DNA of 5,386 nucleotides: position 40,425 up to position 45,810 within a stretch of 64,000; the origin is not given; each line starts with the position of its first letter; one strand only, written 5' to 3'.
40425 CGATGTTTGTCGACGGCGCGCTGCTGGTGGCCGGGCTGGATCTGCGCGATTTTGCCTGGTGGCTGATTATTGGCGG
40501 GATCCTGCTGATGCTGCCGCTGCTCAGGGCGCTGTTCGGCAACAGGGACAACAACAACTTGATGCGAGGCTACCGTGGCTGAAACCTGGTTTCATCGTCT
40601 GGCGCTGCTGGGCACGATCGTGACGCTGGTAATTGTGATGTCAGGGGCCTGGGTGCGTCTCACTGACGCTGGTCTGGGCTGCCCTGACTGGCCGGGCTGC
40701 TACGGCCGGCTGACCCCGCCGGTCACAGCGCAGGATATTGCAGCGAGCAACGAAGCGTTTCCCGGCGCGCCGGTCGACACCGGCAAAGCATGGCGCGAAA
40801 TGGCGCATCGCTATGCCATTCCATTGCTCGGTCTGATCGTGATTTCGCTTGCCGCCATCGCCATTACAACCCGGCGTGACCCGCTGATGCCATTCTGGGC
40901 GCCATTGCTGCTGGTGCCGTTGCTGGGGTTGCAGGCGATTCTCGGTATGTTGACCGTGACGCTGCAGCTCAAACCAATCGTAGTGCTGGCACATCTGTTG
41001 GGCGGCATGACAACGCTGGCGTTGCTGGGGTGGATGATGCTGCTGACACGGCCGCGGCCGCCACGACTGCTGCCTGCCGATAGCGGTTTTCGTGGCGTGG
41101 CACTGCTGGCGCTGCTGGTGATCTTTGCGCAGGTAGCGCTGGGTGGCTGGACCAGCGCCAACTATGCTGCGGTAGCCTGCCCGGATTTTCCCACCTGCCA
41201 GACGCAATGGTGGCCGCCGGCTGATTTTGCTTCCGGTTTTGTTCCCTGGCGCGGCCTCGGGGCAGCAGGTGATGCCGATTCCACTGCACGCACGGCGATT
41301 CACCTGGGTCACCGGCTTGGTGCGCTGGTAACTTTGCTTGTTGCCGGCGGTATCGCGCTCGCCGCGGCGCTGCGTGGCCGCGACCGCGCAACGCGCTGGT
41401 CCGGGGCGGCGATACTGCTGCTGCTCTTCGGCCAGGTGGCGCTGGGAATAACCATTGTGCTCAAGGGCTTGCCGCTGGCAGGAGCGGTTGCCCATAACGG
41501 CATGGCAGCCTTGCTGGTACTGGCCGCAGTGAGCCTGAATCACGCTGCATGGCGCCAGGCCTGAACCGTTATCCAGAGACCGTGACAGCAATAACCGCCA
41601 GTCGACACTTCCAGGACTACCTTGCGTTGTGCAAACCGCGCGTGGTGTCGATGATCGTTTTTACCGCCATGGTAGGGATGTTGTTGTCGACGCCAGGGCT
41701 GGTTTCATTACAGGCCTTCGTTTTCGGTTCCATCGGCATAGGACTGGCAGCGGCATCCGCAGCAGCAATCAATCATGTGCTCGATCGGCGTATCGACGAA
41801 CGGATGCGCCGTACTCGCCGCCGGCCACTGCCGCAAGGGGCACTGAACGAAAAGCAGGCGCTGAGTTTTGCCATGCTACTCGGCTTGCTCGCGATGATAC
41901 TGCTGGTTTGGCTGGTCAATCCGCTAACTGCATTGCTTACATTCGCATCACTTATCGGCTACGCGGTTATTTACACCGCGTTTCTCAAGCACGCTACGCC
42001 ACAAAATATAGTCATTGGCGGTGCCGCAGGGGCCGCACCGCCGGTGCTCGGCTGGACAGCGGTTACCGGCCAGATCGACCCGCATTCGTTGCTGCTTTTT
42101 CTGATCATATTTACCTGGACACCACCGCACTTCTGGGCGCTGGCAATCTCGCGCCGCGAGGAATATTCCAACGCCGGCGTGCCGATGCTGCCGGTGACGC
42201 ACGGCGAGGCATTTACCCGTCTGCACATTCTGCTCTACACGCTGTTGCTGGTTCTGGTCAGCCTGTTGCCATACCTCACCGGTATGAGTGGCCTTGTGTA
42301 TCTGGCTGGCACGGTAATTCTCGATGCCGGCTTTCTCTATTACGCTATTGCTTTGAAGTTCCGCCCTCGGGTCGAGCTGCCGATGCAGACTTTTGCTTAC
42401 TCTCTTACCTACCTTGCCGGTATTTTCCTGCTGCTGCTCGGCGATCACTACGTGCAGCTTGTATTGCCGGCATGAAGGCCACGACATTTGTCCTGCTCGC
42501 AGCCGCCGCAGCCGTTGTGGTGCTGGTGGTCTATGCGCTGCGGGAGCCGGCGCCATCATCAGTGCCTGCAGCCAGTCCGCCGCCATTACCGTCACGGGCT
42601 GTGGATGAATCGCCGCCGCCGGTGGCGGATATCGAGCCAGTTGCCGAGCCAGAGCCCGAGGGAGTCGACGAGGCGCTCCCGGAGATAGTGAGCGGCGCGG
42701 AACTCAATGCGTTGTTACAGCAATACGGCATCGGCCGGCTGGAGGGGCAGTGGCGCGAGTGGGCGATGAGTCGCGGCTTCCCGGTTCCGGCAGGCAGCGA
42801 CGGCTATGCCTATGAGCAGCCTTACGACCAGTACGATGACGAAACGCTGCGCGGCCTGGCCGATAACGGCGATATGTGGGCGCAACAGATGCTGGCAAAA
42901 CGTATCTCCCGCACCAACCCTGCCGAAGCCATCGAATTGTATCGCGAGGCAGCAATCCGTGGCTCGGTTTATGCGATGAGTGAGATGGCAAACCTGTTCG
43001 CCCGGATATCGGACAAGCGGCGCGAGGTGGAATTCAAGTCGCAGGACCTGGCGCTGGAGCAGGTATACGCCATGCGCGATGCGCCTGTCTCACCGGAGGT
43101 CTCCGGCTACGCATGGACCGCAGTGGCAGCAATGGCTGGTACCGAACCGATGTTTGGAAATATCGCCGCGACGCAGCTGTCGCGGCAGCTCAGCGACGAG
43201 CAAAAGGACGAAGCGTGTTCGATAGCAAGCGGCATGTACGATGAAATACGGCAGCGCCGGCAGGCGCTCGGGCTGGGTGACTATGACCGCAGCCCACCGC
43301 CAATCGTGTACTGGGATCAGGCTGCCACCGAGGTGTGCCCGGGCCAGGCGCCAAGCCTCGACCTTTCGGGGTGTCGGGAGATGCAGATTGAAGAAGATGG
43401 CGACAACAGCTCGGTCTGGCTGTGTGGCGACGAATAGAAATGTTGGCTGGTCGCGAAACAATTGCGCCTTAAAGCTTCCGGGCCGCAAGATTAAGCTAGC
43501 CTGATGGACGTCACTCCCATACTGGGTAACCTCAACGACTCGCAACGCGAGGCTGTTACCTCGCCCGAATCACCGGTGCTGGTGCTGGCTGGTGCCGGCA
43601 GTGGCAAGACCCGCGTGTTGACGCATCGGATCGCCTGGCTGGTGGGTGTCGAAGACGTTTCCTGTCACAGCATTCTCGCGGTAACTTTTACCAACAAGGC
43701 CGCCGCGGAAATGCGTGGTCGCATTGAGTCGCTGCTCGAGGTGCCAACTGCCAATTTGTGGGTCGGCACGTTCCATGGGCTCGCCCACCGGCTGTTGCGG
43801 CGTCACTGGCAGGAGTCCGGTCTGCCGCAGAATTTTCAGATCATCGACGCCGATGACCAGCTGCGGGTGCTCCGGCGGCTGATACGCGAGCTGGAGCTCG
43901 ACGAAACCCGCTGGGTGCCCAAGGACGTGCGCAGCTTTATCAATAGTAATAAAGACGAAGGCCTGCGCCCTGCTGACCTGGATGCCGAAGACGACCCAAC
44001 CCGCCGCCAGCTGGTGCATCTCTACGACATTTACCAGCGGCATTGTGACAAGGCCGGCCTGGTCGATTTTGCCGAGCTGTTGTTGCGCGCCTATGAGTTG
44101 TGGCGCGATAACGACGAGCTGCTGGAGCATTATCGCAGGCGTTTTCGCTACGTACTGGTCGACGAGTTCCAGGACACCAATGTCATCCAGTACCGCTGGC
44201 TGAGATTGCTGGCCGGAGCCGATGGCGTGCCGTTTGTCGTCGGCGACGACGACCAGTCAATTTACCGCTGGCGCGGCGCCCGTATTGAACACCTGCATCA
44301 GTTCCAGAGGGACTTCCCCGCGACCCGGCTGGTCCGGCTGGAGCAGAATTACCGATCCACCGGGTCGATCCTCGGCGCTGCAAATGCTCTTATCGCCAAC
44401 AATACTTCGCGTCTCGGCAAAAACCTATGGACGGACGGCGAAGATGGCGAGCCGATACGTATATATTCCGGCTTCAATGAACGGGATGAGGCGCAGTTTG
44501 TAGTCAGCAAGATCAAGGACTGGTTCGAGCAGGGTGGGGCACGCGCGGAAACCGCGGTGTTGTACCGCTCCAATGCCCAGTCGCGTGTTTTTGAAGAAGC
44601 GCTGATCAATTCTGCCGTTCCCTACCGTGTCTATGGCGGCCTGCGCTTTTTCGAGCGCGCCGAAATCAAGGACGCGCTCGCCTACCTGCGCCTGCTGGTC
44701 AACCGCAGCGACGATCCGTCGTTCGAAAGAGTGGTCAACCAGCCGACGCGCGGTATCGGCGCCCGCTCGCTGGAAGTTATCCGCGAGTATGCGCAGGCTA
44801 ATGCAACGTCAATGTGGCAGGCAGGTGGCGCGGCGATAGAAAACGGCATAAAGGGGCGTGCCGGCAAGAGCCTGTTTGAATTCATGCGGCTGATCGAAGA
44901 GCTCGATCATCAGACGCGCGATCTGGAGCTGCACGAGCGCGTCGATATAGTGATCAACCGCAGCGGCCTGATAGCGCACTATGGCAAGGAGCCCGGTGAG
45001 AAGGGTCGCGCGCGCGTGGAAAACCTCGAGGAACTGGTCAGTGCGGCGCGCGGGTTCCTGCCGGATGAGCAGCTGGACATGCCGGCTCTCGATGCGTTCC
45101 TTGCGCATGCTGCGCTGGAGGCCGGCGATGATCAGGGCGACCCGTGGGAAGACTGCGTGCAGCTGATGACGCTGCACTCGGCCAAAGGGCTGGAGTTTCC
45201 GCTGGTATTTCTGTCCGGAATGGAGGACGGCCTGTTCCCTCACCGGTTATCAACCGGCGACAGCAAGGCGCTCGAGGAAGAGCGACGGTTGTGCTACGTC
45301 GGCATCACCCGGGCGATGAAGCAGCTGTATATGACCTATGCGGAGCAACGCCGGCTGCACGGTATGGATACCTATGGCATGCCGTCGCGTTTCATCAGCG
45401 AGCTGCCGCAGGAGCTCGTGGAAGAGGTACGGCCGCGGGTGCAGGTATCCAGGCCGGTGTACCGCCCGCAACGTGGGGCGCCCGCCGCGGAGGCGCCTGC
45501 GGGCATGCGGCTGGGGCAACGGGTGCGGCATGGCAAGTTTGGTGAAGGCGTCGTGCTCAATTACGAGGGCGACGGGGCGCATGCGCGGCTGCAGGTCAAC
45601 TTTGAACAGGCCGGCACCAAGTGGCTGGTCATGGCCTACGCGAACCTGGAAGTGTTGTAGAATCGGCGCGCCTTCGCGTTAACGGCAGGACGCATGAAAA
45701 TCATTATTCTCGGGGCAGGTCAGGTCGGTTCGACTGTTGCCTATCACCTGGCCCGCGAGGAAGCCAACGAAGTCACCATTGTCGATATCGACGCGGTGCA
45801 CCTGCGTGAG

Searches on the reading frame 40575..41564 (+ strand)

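Call 9: search_protein_families(library=pfam, proteins=[window:40575-41564:+])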
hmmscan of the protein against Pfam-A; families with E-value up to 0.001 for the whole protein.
window:40575-41564:+ (329 aa): 1 family
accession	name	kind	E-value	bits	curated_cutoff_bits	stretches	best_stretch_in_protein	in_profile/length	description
PF02628.20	COX15-CtaA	-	7.2e-72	242.6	29.9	1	8-319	2-322/322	Cytochrome oxidase assembly protein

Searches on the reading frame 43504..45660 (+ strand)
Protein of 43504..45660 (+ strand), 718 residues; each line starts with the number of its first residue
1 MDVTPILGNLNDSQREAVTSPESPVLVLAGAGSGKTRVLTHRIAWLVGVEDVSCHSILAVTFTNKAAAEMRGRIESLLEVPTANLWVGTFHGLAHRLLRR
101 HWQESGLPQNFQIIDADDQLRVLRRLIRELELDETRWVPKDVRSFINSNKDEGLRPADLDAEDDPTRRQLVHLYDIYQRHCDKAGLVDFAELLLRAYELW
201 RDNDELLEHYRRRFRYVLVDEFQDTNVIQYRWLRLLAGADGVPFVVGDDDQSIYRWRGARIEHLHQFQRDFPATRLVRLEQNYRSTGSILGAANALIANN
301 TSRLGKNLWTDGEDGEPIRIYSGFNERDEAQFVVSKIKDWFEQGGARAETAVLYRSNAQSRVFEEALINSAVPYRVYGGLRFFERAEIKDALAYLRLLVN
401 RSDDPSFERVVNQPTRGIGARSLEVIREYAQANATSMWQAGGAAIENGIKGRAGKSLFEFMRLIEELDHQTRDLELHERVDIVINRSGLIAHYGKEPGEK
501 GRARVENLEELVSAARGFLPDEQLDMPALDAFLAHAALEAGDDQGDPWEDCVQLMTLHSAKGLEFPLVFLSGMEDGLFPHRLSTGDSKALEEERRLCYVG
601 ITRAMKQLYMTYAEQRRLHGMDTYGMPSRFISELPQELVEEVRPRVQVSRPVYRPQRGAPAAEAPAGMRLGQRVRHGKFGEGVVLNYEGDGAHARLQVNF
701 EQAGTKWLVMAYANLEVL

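Call 9: search_protein_families(library=pfam, proteins=[window:43504-45660:+])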
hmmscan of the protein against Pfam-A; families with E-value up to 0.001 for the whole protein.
window:43504-45660:+ (718 aa): 6 families
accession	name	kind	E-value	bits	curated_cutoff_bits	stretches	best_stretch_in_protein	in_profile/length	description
PF00580.27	UvrD-helicase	-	5.3e-90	302.2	23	1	10-272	1-271/271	UvrD/REP helicase N-terminal domain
PF13361.12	UvrD_C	-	2.3e-80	271.1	25.6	1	277-615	1-350/350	UvrD-like helicase C-terminal domain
PF13245.12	AAA_19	-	4.8e-21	75.8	25.1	1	14-255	1-132/134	AAA domain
PF21196.3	PcrA_UvrD_tudor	-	1.8e-08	34.6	23.9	1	671-713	2-44/48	PcrA/UvrD tudor domain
PF13538.12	UvrD_C_2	-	6e-08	32.9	27.4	1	554-610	4-51/52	UvrD-like helicase C-terminal domain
PF13604.12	AAA_30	-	0.0005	20.3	27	0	10-75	2-67/191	AAA domain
